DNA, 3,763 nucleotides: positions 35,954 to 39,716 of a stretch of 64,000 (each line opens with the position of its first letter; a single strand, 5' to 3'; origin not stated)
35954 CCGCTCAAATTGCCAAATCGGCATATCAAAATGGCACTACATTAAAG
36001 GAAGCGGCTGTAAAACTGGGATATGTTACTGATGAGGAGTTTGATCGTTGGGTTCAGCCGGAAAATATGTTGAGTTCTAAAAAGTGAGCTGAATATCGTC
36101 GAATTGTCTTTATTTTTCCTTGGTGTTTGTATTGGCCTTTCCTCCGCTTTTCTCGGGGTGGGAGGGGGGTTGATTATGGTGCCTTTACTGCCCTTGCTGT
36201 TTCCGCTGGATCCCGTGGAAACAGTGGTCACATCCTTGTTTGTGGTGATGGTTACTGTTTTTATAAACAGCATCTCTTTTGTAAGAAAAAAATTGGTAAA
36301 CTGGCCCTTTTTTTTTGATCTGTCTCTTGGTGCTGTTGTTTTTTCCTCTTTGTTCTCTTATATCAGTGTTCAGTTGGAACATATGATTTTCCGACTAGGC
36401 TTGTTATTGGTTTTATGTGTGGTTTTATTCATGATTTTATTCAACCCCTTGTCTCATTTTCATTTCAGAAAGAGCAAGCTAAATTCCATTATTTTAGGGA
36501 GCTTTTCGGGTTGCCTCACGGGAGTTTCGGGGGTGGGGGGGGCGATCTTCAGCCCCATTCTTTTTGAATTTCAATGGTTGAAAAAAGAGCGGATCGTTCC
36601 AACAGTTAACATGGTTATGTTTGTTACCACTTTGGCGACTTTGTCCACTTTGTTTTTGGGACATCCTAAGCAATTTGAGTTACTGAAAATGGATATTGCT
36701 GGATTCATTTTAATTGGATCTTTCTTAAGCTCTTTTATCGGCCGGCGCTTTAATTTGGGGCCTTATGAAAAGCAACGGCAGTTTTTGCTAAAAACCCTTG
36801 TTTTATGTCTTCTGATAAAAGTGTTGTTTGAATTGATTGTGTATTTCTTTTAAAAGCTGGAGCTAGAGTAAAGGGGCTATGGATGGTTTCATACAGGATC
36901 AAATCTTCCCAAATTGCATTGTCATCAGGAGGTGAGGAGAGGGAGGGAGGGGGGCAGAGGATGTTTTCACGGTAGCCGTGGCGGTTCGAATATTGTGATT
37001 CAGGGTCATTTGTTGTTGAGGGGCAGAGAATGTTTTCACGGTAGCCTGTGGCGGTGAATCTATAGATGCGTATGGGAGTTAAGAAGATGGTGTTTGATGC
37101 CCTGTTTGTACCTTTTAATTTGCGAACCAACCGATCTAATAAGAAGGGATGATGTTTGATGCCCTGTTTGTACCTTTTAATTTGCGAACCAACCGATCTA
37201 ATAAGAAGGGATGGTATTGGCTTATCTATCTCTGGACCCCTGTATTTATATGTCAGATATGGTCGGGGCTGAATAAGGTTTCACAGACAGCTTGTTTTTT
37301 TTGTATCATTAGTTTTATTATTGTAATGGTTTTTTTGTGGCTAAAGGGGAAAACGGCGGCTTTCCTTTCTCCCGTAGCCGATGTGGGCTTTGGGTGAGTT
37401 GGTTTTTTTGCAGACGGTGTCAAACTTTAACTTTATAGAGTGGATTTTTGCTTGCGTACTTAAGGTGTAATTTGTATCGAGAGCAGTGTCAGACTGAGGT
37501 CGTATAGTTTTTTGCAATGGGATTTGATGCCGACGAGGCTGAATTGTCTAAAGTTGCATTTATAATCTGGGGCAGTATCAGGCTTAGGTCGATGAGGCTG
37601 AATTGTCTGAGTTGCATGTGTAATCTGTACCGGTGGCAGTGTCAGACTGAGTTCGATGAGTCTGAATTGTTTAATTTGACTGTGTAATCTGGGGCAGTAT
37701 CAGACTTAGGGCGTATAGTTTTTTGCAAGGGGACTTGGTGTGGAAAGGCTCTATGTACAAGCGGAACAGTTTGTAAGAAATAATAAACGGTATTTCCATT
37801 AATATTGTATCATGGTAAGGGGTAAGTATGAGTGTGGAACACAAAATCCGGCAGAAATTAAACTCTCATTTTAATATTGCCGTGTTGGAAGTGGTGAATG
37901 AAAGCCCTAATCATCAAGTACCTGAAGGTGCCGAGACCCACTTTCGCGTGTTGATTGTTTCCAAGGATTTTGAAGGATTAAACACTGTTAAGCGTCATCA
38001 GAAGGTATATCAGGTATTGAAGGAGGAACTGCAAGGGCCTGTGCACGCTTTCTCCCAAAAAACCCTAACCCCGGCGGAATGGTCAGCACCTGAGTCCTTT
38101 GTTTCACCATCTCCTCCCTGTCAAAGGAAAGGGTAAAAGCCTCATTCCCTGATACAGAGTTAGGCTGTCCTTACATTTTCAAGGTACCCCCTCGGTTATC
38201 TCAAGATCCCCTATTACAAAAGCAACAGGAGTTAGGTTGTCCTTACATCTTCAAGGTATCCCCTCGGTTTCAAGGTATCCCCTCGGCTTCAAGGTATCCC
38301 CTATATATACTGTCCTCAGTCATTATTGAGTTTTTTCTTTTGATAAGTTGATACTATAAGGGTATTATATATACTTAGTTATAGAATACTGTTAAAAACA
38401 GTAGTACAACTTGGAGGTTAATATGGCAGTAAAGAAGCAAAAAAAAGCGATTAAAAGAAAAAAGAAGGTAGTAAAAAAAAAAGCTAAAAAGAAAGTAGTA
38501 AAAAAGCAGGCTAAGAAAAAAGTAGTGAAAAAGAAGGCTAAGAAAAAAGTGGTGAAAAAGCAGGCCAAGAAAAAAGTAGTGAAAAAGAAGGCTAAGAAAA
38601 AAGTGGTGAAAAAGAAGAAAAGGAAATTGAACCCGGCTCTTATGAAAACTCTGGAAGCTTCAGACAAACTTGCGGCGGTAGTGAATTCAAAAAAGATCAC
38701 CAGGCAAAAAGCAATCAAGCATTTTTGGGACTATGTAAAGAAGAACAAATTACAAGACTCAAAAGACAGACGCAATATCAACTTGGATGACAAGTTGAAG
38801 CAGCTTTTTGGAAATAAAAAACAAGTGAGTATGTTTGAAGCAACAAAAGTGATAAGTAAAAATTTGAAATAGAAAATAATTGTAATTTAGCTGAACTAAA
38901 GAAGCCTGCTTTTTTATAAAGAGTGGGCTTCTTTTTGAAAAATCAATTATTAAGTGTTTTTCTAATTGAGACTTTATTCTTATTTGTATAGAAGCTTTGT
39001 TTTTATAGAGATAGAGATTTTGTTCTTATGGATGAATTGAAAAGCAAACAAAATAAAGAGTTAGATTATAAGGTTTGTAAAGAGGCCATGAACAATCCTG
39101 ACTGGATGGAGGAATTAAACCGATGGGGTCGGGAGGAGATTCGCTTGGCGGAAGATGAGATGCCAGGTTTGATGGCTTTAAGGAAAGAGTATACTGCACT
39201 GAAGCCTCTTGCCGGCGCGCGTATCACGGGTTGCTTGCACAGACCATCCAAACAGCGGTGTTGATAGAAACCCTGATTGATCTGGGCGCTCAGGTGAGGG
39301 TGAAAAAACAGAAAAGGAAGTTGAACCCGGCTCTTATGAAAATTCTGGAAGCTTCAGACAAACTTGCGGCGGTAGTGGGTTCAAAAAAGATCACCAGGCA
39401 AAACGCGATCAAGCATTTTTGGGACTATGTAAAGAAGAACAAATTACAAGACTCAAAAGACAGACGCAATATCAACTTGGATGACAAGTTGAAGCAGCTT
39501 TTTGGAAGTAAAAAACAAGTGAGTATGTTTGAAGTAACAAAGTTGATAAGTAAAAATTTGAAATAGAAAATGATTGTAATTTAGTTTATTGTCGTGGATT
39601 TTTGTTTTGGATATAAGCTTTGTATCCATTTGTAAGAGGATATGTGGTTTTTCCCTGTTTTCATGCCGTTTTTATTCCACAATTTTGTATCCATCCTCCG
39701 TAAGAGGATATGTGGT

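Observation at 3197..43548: Unique-sequence tandem minisatellites in nearly every core intergenic gap, biased to gene 3' ends, with periods clustering at 71-79 bp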

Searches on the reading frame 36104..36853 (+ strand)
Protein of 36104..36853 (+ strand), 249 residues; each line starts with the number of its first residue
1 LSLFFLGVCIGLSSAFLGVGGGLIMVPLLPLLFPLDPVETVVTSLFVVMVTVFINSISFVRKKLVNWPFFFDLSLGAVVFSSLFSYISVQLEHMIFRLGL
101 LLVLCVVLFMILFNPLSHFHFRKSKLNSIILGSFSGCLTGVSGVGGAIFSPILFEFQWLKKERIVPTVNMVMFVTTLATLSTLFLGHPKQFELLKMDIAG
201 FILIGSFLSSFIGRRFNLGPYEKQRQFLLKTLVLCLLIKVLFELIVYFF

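Call 8: search_protein_families(library=ncbifam, proteins=[window:36104-36853:+])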
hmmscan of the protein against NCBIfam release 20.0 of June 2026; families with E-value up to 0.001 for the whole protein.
window:36104-36853:+ (249 aa): 0 families

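Call 50: search_protein_families(library=pfam, proteins=[window:36104-36853:+], max_evalue=0.01)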
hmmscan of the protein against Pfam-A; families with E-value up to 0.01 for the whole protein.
window:36104-36853:+ (249 aa): 1 family
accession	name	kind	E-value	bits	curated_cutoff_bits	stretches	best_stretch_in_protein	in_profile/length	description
PF01925.25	TauE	-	4.2e-32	112.1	32.6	1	3-236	1-233/237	Sulfite exporter TauE/SafE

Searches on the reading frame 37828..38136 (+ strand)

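Call 50: search_protein_families(library=pfam, proteins=[window:37828-38136:+], max_evalue=0.01)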
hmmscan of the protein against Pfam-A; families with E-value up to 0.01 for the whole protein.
window:37828-38136:+ (102 aa): 1 family
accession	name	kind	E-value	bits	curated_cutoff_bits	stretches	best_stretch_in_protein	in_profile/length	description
PF01722.23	BolA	-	7.3e-27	93.9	25.7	1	11-84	1-76/76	BolA-like protein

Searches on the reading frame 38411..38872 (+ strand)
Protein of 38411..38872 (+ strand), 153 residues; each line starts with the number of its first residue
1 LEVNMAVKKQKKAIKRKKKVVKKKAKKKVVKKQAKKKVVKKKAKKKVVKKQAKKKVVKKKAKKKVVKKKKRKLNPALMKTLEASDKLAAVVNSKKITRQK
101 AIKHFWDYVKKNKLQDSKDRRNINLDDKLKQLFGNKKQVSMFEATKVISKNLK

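Call 50: search_protein_families(library=pfam, proteins=[window:38411-38872:+], max_evalue=0.01)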
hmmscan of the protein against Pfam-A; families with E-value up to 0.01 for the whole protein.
window:38411-38872:+ (153 aa): 1 family
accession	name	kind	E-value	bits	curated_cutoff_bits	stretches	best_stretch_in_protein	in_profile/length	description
PF02201.23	SWIB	-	3.5e-24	84.8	25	1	80-151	2-73/74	SWIB/MDM2 domain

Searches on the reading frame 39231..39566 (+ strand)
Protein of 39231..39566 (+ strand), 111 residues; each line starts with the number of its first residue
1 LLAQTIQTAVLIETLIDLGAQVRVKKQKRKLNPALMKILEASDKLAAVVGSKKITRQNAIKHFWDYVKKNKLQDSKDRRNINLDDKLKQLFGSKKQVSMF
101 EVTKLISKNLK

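Call 50: search_protein_families(library=pfam, proteins=[window:39231-39566:+], max_evalue=0.01)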
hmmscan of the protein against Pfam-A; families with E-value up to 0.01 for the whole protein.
window:39231-39566:+ (111 aa): 2 families
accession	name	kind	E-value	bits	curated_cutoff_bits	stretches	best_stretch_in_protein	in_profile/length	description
PF02201.23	SWIB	-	1.1e-26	92.8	25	1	39-109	3-73/74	SWIB/MDM2 domain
PF05221.23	AdoHcyase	-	4.7e-06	26.4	25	1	4-85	51-128/299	S-adenosyl-L-homocysteine hydrolase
